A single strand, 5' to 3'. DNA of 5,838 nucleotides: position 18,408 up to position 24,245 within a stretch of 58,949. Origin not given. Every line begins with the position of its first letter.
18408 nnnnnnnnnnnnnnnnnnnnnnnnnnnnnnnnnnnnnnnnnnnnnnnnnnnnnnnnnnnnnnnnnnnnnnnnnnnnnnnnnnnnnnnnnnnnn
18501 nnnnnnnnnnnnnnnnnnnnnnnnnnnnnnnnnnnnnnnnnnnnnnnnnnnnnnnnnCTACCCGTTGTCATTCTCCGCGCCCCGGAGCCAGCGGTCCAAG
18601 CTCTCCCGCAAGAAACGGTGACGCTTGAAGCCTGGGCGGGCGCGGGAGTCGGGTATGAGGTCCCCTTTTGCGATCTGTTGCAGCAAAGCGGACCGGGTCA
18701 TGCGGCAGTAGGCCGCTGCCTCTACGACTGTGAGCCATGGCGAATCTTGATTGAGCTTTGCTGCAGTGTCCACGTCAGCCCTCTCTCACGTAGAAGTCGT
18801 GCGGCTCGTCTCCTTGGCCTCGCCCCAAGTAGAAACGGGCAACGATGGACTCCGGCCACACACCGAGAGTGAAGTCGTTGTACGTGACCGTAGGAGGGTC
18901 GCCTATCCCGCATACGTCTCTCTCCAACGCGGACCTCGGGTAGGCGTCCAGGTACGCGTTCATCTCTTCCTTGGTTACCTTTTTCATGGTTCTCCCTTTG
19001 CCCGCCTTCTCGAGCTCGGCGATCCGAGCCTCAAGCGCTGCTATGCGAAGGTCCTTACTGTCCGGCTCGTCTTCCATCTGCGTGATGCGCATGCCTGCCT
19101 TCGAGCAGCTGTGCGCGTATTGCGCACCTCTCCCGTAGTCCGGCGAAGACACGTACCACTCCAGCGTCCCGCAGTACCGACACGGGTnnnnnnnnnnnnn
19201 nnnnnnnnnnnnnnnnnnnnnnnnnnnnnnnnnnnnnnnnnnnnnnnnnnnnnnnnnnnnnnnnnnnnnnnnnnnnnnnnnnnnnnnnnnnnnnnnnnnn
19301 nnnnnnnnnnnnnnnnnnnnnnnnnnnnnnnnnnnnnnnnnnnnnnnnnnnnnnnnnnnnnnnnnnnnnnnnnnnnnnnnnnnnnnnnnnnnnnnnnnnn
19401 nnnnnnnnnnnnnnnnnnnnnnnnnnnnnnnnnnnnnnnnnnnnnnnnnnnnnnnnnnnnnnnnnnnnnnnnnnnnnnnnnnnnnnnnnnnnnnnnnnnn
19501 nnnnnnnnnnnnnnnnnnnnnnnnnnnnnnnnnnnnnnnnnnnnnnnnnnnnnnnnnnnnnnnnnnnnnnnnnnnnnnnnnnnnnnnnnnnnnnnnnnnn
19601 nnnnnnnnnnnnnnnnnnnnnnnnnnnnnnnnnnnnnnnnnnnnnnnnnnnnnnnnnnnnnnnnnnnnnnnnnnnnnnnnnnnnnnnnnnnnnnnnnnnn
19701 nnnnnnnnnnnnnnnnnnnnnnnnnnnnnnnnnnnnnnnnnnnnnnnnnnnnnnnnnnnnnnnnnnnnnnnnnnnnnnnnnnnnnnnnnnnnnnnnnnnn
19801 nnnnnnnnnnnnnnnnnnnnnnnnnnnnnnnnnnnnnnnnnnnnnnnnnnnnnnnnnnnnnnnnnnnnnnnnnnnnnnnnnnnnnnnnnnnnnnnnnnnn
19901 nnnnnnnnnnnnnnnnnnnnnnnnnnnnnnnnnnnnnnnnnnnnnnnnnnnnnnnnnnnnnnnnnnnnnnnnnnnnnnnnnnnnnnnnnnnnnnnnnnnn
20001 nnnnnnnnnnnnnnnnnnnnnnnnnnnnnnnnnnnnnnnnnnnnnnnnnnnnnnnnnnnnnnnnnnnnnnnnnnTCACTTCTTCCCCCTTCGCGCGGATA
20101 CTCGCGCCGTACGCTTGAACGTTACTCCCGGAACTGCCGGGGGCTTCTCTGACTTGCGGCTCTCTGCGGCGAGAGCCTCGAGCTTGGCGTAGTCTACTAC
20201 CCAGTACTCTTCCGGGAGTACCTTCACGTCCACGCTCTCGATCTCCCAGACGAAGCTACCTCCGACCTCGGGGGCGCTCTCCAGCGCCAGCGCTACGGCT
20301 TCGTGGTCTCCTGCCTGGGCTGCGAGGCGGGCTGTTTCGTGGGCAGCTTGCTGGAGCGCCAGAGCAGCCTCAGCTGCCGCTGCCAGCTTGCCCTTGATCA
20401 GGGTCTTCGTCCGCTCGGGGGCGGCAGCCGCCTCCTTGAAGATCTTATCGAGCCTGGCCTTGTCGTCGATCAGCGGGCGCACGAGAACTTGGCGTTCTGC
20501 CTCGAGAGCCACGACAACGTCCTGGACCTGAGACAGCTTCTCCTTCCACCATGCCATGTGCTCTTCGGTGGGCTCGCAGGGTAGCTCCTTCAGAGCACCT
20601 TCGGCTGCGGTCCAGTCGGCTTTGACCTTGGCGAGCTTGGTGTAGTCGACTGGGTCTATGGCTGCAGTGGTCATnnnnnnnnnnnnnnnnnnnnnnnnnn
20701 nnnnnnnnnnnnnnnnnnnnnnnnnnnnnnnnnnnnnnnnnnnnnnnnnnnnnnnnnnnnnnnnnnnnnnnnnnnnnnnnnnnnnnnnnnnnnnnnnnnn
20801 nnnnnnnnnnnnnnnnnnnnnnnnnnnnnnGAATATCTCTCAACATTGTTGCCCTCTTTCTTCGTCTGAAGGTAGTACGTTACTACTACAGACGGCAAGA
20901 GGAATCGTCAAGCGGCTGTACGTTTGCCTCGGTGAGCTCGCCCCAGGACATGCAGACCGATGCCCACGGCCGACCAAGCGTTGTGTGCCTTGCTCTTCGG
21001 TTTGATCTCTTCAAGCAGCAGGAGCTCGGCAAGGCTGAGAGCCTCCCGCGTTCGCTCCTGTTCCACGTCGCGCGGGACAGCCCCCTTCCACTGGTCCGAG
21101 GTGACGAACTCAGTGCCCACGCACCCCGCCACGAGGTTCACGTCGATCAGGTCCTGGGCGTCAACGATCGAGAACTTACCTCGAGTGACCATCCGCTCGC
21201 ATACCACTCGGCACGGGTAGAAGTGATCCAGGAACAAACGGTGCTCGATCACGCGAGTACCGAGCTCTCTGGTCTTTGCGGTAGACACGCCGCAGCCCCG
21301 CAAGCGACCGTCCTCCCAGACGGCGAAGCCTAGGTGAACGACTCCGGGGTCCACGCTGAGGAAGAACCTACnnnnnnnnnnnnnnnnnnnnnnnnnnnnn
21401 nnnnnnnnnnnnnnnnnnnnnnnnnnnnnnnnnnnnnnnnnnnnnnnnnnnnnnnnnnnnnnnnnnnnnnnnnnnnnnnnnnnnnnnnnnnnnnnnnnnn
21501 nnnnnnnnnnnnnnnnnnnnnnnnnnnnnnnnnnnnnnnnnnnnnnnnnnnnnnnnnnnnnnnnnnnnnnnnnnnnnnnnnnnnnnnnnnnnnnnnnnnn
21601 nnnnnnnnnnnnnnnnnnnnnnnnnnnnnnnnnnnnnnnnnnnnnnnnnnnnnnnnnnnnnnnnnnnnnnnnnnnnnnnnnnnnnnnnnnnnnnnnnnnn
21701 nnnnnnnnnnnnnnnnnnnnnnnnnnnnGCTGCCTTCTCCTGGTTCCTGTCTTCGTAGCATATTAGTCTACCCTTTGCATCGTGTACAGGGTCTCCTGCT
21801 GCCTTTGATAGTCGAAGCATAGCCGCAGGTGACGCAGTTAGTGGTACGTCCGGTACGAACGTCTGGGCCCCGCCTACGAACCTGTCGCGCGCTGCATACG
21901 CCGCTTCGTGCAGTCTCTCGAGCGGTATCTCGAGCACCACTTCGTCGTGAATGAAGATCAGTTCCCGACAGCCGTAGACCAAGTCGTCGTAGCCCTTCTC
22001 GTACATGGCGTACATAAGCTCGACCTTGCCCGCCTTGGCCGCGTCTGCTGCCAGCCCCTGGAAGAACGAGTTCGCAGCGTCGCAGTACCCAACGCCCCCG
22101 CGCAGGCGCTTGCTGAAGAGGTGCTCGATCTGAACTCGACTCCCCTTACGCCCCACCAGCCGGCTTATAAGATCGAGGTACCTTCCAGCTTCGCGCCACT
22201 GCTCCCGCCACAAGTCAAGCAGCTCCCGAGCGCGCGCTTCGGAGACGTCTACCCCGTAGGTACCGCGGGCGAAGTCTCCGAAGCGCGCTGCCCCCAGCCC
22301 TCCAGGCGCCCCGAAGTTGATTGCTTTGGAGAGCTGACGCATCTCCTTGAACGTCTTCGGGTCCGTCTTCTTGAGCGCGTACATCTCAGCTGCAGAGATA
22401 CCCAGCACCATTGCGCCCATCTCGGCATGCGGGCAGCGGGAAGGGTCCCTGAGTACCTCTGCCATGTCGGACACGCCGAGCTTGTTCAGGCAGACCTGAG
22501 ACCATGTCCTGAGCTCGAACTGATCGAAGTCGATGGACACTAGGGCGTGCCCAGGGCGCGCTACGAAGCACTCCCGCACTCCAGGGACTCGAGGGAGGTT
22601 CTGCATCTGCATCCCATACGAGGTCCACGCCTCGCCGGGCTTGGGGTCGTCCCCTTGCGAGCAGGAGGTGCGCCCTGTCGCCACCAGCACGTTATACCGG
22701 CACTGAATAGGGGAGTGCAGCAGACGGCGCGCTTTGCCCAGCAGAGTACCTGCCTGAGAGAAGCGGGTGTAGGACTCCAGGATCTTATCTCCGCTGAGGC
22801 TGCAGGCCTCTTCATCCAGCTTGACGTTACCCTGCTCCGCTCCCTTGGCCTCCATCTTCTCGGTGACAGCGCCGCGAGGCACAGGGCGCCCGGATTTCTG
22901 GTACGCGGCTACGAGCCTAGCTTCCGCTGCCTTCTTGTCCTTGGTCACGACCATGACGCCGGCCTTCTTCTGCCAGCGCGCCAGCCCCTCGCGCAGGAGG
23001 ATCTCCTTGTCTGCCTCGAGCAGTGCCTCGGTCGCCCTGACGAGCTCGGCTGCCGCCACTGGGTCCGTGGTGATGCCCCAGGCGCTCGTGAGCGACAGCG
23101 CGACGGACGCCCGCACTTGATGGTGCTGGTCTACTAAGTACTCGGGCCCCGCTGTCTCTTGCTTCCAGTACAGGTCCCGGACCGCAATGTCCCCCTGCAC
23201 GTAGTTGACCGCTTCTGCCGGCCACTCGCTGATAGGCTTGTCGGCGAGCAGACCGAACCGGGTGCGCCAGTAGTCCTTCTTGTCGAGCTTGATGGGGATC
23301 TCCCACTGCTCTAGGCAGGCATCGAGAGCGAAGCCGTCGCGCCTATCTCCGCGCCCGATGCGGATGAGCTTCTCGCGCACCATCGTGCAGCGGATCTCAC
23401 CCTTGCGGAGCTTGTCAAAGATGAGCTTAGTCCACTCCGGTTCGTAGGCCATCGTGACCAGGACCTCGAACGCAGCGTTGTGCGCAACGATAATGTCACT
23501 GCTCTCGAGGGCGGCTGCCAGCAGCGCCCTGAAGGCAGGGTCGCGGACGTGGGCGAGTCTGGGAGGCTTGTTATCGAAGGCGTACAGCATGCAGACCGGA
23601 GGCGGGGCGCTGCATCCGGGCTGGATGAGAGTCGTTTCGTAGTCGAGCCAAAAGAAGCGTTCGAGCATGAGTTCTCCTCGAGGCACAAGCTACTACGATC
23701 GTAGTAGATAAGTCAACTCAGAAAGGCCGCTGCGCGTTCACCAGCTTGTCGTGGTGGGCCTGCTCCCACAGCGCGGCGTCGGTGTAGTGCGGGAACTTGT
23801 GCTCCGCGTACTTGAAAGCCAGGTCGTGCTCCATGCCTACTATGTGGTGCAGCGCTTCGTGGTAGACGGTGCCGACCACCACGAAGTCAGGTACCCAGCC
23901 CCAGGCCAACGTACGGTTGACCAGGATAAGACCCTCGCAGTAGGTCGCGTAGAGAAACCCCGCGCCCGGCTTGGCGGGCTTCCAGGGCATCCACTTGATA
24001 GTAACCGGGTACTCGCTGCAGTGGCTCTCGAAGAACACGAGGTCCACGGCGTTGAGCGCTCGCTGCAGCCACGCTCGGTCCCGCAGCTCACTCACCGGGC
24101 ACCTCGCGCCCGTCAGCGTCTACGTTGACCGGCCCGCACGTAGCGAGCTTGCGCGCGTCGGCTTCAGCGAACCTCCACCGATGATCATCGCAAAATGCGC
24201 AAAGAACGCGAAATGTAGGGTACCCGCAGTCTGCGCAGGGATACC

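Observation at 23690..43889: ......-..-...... palindrome at three of four TTGACT early promoters: candidate operator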

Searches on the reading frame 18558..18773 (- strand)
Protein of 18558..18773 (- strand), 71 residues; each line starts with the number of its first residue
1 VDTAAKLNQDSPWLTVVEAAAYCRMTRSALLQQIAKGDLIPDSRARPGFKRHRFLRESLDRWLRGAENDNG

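Call 71: search_protein_families(library=pfam, proteins=[window:18558-18773:-], max_evalue=0.1)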
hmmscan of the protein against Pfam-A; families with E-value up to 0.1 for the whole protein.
window:18558-18773:- (71 aa): 1 family
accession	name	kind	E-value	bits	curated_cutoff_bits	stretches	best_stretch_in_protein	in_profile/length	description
PF12728.13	HTH_17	-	3e-07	31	27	1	13-65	1-49/51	Helix-turn-helix domain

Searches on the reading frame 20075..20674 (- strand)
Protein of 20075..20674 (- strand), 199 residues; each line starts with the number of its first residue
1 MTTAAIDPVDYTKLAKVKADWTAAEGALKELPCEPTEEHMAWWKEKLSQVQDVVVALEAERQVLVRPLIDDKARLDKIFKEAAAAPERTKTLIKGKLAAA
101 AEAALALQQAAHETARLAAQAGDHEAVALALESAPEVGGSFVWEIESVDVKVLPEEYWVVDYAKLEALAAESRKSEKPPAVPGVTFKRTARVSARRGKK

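Call 45: search_protein_families(library=pfam, proteins=[window:20075-20674:-], max_evalue=0.01)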
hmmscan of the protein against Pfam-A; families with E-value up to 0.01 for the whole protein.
window:20075-20674:- (199 aa): 0 families

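Call 82: search_protein_families(library=ncbifam, proteins=[window:20075-20674:-], max_evalue=0.1)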
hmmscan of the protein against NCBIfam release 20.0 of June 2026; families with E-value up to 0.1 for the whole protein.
window:20075-20674:- (199 aa): 0 families

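Call 86: search_protein_families(library=phrogs, proteins=[window:20075-20674:-], max_evalue=0.01)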
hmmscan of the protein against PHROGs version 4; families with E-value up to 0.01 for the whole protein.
window:20075-20674:- (199 aa): 1 family
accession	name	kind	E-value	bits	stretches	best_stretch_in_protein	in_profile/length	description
phrog_10477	-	DNA, RNA and nucleotide metabolism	4.9e-06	27.7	1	81-191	119-241/243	exonuclease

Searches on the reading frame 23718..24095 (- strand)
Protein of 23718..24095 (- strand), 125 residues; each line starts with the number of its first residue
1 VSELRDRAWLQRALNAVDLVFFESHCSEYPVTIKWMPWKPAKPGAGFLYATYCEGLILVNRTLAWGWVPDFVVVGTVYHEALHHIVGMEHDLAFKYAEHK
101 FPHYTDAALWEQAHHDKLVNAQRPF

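Call 45: search_protein_families(library=pfam, proteins=[window:23718-24095:-], max_evalue=0.01)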
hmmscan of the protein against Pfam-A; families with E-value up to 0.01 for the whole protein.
window:23718-24095:- (125 aa): 0 families

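Call 48: search_protein_families(library=phrogs, proteins=[window:23718-24095:-], max_evalue=0.01)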
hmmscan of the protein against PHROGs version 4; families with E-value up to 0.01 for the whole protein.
window:23718-24095:- (125 aa): 0 families
